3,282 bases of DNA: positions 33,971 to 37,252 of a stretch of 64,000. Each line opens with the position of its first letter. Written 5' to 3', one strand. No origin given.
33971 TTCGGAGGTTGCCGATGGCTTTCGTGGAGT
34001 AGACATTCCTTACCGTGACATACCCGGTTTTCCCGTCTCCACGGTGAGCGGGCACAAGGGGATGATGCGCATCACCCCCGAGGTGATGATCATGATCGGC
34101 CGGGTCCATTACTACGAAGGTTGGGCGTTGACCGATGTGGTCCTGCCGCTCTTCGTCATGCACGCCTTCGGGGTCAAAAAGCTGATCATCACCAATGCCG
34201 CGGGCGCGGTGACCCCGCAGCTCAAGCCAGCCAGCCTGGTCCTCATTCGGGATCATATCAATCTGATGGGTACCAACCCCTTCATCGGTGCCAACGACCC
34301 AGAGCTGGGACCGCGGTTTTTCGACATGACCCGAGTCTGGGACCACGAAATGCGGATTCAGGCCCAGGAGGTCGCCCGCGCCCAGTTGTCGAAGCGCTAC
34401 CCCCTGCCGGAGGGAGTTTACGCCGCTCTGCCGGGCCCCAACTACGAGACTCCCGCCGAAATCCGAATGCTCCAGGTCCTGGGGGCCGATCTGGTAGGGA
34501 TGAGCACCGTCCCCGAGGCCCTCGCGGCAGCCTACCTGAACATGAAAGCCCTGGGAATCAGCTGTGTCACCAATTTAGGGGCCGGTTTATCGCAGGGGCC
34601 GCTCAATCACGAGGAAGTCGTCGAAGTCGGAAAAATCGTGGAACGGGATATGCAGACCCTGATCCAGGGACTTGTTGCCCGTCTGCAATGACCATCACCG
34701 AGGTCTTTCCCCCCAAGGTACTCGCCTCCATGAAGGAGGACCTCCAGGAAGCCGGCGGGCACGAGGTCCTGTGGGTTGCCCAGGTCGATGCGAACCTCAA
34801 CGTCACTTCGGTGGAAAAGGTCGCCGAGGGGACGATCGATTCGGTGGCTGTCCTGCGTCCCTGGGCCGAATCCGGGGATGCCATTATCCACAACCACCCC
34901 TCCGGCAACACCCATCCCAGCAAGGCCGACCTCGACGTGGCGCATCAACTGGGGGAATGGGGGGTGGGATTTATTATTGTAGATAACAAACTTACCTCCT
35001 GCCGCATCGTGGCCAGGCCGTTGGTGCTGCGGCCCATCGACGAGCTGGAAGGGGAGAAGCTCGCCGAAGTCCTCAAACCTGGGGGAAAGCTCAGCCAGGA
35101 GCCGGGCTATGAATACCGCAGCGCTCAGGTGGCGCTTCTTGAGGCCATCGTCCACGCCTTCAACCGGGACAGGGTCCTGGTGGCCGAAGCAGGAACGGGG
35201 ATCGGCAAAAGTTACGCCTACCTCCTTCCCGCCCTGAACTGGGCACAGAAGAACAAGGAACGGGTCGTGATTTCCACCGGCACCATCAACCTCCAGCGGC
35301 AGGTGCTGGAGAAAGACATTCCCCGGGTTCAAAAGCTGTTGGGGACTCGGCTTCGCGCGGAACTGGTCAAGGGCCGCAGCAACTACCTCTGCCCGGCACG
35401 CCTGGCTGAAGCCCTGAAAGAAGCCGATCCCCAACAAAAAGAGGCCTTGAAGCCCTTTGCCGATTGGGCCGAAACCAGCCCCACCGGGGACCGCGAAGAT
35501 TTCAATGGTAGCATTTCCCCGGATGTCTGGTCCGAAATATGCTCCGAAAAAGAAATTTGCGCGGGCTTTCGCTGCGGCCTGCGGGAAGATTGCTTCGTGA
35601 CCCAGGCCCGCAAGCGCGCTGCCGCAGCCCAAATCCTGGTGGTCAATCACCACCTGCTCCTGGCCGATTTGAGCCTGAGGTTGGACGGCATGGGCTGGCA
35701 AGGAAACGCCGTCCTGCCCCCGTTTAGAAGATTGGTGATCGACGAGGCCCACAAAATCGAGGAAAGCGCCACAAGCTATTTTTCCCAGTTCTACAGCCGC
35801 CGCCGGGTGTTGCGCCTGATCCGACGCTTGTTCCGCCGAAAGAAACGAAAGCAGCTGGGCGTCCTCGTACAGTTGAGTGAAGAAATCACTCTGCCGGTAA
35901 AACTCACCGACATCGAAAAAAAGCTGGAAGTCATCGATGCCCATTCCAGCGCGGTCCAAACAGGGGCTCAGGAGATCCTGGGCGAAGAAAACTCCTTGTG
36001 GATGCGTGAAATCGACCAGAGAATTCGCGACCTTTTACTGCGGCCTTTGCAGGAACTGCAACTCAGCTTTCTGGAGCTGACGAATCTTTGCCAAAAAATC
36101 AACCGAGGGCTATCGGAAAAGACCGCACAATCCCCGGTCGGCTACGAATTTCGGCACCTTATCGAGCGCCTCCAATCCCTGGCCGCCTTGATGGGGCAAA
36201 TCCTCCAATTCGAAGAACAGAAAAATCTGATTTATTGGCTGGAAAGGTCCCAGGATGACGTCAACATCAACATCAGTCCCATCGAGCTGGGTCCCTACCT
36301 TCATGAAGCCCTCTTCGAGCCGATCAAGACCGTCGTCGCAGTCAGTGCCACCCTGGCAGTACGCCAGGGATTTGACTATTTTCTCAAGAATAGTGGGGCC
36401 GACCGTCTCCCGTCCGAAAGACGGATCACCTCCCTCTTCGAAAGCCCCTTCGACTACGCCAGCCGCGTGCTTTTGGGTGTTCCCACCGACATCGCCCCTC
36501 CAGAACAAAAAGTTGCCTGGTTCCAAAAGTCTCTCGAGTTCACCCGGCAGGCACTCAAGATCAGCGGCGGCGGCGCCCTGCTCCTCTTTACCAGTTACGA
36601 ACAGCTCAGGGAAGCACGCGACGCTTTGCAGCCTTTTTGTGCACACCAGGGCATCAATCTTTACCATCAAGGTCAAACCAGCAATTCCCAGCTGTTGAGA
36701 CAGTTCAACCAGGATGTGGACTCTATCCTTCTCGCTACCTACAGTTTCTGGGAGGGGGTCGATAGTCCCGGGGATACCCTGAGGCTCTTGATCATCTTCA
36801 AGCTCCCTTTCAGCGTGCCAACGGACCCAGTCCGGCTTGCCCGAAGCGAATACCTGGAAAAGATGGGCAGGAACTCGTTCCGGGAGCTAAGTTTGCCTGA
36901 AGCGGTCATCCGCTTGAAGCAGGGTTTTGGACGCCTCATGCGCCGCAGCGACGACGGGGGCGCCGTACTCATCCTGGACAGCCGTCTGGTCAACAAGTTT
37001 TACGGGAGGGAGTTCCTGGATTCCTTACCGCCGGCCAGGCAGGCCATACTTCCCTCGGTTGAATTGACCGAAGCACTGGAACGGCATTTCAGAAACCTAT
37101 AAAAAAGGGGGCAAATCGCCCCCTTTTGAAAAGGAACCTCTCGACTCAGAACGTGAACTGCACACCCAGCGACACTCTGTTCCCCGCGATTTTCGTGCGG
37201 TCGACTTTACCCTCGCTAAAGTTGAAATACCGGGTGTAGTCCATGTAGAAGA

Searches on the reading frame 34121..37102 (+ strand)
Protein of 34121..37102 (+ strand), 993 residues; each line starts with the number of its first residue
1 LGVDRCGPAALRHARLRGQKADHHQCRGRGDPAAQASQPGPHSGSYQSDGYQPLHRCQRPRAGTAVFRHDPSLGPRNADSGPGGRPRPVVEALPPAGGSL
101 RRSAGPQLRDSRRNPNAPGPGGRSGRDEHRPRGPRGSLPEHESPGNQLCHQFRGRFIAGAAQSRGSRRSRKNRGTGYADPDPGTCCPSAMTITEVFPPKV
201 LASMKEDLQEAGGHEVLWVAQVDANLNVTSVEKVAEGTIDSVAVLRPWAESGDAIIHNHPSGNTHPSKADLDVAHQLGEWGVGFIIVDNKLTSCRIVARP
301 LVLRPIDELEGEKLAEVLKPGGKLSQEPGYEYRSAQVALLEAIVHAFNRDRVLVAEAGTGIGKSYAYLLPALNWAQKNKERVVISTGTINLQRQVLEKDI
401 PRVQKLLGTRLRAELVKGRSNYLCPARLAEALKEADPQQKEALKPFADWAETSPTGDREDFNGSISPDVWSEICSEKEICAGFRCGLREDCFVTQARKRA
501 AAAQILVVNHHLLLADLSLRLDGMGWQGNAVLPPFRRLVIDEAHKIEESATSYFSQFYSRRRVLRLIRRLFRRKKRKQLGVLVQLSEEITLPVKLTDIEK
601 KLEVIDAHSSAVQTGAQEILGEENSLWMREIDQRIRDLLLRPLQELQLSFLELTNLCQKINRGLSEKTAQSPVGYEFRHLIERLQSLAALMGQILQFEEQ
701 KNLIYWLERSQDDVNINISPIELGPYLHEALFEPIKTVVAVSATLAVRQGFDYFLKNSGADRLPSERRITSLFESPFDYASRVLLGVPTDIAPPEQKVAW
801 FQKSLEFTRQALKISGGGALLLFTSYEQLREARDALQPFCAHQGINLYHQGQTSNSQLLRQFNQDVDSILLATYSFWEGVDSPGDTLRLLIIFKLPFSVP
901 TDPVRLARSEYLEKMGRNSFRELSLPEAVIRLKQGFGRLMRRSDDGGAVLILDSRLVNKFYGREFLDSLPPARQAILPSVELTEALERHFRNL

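Call 85: search_protein_families(library=pfam, proteins=[window:34121-37102:+], max_evalue=0.00001)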
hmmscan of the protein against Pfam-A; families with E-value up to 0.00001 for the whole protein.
window:34121-37102:+ (993 aa): 3 families
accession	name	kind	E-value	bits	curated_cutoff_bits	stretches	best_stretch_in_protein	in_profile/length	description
PF13307.12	Helicase_C_2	-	3.2e-44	151.4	25.3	1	810-971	3-169/170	Helicase C-terminal domain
PF00270.35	DEAD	-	1.4e-10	41.6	26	1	343-412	7-77/167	DEAD/DEAH box helicase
PF04002.20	RadC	-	1e-08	35.6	22.1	1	199-280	6-94/121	RadC-like JAB domain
